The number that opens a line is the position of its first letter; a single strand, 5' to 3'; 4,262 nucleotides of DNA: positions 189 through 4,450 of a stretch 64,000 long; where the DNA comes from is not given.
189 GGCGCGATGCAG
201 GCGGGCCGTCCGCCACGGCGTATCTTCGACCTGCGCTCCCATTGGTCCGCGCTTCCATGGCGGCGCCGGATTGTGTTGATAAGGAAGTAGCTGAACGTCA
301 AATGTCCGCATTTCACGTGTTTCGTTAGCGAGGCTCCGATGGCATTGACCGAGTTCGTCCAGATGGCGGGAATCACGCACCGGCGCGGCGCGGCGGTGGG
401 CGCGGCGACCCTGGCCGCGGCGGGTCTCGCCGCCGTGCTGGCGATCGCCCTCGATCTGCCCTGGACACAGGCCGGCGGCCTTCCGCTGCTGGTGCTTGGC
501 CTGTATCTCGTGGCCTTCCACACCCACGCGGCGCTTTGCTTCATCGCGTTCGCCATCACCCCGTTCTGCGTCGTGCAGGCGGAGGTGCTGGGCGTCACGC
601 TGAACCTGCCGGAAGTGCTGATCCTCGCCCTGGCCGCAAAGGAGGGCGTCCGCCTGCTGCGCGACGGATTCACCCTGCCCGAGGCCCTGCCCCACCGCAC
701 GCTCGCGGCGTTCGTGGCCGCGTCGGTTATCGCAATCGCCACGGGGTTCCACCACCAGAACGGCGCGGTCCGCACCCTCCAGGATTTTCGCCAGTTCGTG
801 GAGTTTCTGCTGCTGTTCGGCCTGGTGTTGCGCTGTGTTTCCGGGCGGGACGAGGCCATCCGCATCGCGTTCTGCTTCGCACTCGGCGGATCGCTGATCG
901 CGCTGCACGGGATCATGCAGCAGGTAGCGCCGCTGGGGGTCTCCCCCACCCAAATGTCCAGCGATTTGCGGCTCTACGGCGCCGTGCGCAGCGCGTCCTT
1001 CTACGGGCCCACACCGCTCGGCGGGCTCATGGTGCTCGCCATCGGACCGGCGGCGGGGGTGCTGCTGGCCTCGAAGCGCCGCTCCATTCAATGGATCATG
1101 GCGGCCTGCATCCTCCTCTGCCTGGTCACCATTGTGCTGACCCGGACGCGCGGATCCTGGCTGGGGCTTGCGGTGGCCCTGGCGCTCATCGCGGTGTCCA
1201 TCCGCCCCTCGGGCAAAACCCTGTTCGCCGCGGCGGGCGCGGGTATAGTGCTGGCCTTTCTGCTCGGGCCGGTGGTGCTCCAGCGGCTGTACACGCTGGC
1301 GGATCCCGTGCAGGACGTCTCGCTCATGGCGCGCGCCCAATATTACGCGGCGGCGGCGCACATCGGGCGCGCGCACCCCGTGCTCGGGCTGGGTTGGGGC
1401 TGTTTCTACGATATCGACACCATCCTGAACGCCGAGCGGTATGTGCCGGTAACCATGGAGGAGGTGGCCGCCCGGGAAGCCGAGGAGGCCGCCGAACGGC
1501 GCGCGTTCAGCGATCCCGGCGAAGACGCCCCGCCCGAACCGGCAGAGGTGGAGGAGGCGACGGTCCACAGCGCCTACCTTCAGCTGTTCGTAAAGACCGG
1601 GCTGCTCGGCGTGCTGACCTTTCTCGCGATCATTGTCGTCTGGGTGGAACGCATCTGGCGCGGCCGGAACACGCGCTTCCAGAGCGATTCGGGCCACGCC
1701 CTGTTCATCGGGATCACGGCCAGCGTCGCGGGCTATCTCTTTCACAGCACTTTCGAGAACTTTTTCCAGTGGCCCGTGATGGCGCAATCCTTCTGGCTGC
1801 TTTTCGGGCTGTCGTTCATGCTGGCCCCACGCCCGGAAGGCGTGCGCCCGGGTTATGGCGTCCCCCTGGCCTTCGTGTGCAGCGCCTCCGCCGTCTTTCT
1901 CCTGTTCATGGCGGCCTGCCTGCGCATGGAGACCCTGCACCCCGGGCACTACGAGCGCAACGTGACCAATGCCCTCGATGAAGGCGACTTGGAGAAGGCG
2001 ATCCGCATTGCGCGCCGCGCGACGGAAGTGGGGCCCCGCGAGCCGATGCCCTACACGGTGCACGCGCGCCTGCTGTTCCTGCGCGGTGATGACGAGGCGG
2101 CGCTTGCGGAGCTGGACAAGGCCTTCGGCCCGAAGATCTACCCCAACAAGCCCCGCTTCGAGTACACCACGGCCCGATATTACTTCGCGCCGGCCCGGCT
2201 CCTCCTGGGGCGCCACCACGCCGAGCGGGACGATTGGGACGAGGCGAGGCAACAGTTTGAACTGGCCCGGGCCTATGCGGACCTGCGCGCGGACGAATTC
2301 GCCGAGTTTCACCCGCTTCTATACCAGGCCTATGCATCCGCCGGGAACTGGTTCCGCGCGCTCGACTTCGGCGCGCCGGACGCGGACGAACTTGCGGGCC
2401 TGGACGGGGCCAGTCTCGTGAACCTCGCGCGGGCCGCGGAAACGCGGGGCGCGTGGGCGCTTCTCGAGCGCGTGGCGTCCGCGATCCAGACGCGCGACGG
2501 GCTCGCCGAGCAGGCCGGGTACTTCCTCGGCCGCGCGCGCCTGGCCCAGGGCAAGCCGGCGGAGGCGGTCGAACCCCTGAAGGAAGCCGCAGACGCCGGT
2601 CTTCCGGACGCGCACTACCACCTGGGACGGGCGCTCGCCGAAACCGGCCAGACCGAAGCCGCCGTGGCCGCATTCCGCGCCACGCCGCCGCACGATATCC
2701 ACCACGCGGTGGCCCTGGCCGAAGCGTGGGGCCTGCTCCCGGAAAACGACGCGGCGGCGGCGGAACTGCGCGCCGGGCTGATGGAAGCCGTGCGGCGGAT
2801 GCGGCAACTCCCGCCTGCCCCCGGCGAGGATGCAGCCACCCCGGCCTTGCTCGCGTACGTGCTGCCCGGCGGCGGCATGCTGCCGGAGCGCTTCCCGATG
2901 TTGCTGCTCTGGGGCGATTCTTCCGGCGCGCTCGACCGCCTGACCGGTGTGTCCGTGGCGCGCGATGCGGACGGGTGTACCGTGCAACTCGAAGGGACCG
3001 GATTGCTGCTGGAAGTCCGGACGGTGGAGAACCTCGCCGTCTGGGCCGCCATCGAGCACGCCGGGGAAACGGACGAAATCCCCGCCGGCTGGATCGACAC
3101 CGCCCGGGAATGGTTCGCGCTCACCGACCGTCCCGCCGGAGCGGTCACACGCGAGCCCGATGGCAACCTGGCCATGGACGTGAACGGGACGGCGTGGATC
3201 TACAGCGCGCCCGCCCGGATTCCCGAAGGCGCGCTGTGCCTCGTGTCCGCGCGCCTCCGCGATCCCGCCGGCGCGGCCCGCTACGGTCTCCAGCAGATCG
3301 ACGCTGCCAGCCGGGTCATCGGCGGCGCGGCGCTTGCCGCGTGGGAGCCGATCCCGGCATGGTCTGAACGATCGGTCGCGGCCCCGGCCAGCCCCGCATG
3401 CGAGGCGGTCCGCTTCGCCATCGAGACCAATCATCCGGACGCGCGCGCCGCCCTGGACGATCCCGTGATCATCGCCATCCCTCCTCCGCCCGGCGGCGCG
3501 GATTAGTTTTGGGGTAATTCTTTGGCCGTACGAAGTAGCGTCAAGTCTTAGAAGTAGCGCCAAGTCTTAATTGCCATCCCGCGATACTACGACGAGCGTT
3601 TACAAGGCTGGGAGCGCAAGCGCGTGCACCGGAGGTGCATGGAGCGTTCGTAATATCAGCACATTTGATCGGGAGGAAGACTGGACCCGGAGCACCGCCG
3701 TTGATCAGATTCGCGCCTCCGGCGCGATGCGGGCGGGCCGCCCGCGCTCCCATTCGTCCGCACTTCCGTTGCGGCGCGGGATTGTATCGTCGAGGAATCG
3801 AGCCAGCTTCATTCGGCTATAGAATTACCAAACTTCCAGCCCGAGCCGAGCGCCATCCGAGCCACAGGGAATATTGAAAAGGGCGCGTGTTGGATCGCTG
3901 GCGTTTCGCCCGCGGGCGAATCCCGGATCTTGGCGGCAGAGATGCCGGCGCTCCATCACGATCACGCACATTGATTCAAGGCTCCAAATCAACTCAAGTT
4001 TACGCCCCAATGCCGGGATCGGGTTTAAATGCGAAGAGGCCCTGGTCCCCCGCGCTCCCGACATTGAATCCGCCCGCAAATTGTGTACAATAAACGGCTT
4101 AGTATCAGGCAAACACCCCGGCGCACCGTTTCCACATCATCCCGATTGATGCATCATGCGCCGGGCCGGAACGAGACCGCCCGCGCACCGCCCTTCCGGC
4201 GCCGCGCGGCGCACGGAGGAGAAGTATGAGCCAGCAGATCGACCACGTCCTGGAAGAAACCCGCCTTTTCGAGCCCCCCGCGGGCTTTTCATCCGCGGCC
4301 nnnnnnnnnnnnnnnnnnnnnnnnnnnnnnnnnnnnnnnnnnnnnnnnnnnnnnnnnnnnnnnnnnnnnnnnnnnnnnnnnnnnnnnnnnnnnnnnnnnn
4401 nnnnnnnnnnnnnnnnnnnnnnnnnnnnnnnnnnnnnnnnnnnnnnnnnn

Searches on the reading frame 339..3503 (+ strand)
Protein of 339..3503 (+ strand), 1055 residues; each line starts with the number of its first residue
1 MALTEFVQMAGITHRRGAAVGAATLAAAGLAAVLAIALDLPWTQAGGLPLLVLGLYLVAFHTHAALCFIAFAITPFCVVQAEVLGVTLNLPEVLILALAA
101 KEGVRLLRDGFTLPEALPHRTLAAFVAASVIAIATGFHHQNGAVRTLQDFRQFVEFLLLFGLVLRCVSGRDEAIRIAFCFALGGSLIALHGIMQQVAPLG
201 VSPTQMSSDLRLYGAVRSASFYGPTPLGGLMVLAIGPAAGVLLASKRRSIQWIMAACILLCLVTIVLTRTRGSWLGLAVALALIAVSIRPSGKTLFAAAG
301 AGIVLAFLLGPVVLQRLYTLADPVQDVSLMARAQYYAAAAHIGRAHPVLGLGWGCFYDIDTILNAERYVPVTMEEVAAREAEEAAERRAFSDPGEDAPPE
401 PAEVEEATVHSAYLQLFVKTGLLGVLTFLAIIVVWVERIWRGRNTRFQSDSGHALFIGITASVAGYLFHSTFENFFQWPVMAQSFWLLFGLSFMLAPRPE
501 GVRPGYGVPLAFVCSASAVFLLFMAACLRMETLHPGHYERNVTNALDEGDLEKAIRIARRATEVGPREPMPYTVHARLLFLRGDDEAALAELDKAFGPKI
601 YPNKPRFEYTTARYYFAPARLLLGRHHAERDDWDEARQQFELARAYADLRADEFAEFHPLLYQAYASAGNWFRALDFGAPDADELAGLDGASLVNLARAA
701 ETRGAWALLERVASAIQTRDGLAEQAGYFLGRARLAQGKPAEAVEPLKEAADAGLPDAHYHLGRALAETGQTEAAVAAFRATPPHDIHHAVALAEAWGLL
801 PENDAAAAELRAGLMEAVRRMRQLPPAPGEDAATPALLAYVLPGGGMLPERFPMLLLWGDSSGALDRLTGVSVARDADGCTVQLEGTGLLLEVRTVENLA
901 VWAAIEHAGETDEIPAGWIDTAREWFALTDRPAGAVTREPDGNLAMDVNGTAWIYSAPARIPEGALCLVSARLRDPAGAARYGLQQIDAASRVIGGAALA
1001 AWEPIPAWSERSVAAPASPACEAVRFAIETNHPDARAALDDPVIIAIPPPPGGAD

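Call 9: search_protein_families(library=pfam, proteins=[window:339-3503:+])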
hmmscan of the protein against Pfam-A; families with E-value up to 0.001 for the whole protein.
window:339-3503:+ (1055 aa): 5 families
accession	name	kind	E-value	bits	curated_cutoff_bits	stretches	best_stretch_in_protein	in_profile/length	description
PF04932.20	Wzy_C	-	5.6e-17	62.3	31.7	1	257-429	2-149/149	O-Antigen ligase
PF14559.12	TPR_19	-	1.1e-09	39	25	1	735-786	2-55/68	Tetratricopeptide repeat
PF13432.12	TPR_16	-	1e-07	32.7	32.7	1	730-781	3-56/65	Tetratricopeptide repeat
PF07719.23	TPR_2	-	3e-05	24.3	27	0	756-780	1-25/34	Tetratricopeptide repeat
PF13181.12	TPR_8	-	8.6e-05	22.9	25.7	0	757-780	2-25/34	Tetratricopeptide repeat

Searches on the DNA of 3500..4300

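Call 66: search_rna_families(source=window, start=3500, end=4300, threshold=evalue, max_evalue=1)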
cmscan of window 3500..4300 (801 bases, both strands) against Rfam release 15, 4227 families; matches with E-value up to 1: 1.
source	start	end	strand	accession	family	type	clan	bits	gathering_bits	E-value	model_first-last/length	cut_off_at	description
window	3855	3933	+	RF02690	BTH_s1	Gene; sRNA;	-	14.7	74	0.58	1-205/205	no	Burkholderia sRNA 1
